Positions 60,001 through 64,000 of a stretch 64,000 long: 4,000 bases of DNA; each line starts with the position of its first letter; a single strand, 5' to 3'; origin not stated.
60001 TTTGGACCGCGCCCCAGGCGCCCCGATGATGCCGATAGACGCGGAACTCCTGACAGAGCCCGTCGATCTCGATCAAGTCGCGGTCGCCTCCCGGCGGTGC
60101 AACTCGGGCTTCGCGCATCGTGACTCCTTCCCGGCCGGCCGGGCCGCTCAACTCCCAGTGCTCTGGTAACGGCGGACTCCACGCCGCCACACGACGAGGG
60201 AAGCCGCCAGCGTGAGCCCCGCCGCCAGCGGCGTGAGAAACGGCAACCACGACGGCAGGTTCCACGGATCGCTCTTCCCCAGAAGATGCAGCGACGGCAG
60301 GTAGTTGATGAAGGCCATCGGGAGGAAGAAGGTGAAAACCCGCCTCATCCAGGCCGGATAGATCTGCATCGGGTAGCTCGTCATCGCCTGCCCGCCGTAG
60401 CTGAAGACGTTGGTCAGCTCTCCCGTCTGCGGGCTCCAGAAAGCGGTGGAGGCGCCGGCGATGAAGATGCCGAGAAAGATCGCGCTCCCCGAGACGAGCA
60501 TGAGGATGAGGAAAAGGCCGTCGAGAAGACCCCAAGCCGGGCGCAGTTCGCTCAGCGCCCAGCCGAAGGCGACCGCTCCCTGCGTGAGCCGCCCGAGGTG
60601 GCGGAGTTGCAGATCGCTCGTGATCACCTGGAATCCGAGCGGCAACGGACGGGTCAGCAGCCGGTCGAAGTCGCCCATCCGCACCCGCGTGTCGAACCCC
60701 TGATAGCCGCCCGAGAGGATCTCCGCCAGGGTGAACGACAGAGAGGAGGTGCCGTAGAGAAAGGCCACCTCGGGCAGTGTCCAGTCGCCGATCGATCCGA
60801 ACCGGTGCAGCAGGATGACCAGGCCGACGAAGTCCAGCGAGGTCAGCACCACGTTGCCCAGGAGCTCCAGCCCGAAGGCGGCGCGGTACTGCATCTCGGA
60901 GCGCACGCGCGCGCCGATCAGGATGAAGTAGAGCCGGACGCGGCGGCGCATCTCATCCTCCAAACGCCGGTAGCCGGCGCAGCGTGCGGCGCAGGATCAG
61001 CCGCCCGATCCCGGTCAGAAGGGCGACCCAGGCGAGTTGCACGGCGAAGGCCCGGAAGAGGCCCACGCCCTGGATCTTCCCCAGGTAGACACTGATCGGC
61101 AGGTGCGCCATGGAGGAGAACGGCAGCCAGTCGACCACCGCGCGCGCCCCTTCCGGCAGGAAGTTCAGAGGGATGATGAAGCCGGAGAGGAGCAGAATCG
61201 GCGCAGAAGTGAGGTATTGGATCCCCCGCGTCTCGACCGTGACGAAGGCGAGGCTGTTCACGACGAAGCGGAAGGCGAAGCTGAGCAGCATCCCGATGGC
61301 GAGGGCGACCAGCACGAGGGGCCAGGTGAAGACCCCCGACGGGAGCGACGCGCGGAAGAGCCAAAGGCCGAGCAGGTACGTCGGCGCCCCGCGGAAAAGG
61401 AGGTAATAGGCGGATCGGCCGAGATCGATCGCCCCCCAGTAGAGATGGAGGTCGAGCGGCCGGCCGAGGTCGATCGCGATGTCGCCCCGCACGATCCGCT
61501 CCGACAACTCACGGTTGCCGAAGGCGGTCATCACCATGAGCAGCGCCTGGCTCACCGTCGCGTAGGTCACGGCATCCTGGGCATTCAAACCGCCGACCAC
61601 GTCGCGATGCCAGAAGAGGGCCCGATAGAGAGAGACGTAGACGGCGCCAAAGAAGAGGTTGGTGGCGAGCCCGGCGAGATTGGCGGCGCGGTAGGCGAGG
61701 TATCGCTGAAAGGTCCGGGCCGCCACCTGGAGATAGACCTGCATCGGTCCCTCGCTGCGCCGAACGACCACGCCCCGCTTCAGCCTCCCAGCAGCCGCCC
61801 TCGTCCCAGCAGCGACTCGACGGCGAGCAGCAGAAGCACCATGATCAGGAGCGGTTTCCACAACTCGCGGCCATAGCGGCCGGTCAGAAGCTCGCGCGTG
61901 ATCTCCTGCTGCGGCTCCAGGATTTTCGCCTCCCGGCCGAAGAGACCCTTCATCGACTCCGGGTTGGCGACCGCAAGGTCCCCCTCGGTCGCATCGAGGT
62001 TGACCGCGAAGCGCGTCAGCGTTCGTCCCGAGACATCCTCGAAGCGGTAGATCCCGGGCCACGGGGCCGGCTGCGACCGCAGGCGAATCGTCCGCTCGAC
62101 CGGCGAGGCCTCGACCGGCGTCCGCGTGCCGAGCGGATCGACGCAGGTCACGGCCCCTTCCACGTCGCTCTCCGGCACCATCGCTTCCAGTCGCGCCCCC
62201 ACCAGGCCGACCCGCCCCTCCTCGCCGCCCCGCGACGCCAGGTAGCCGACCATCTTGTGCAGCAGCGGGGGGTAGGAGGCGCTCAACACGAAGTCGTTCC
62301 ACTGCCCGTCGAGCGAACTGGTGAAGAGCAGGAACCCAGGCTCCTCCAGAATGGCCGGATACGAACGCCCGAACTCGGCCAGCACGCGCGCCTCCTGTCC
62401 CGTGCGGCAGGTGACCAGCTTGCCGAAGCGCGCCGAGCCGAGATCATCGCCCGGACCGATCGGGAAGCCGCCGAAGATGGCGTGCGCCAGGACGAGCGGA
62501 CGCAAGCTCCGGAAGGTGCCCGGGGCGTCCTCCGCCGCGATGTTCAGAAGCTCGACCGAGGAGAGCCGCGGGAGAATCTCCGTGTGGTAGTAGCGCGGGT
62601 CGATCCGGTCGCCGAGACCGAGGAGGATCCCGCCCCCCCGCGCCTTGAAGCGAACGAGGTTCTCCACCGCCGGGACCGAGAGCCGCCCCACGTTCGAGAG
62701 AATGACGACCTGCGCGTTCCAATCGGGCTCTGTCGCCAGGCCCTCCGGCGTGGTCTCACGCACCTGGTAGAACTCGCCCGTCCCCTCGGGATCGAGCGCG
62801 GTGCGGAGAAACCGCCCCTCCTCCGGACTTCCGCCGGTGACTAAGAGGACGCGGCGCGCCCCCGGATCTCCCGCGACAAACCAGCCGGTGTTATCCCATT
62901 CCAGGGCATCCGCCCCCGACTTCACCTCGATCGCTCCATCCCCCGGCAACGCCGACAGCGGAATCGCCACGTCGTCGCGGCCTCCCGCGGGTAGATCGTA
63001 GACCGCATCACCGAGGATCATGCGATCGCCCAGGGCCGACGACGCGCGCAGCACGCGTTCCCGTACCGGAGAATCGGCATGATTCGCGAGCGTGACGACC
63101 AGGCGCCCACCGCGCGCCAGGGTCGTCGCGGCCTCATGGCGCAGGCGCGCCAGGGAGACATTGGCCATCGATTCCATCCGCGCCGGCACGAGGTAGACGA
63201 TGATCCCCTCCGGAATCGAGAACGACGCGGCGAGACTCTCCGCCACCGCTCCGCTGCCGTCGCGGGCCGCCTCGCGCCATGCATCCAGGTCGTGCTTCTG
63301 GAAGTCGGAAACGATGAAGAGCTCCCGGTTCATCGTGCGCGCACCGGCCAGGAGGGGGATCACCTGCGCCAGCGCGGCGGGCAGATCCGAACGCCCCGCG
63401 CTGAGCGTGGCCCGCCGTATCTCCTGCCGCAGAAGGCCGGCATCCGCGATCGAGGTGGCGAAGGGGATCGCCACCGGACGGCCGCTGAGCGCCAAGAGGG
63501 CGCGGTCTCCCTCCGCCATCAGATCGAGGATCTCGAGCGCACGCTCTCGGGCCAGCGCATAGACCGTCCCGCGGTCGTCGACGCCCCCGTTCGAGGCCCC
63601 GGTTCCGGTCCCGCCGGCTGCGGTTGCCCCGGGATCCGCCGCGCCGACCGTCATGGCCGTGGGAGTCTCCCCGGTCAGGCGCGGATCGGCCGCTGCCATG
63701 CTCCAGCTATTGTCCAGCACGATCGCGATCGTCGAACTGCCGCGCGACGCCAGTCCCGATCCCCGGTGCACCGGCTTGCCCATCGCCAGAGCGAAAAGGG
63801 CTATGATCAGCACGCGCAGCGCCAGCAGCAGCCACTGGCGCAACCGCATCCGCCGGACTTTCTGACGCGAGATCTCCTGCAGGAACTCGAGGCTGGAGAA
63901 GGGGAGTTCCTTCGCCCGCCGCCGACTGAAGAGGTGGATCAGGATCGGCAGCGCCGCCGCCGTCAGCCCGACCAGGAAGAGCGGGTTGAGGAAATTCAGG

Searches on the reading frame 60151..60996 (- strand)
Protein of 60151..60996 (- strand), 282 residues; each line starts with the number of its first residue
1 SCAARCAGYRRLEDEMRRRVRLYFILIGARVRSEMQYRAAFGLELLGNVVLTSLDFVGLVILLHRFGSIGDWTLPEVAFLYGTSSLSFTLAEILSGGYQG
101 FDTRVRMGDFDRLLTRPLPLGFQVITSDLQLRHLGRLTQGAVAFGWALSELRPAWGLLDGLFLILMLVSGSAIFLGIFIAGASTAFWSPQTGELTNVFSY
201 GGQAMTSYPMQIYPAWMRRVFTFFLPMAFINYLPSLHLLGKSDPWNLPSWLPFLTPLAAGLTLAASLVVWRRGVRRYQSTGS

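Call 36: search_protein_families(library=pfam, proteins=[window:60151-60996:-], max_evalue=0.00001)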
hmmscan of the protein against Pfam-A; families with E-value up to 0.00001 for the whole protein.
window:60151-60996:- (282 aa): 1 family
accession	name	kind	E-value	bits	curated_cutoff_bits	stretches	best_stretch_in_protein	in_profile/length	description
PF06182.17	ABC2_membrane_6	-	4.1e-52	177.7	22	1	50-281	2-229/229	ABC-2 family transporter protein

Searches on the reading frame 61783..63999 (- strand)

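Call 36: search_protein_families(library=pfam, proteins=[window:61783-63999:-], max_evalue=0.00001)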
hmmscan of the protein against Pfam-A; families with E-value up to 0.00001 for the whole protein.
window:61783-63999:- (739 aa): 1 family
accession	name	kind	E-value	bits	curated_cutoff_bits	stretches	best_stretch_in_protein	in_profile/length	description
PF07584.16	BatA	-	1.3e-19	70.8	25.9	1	2-76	3-77/77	Aerotolerance regulator N-terminal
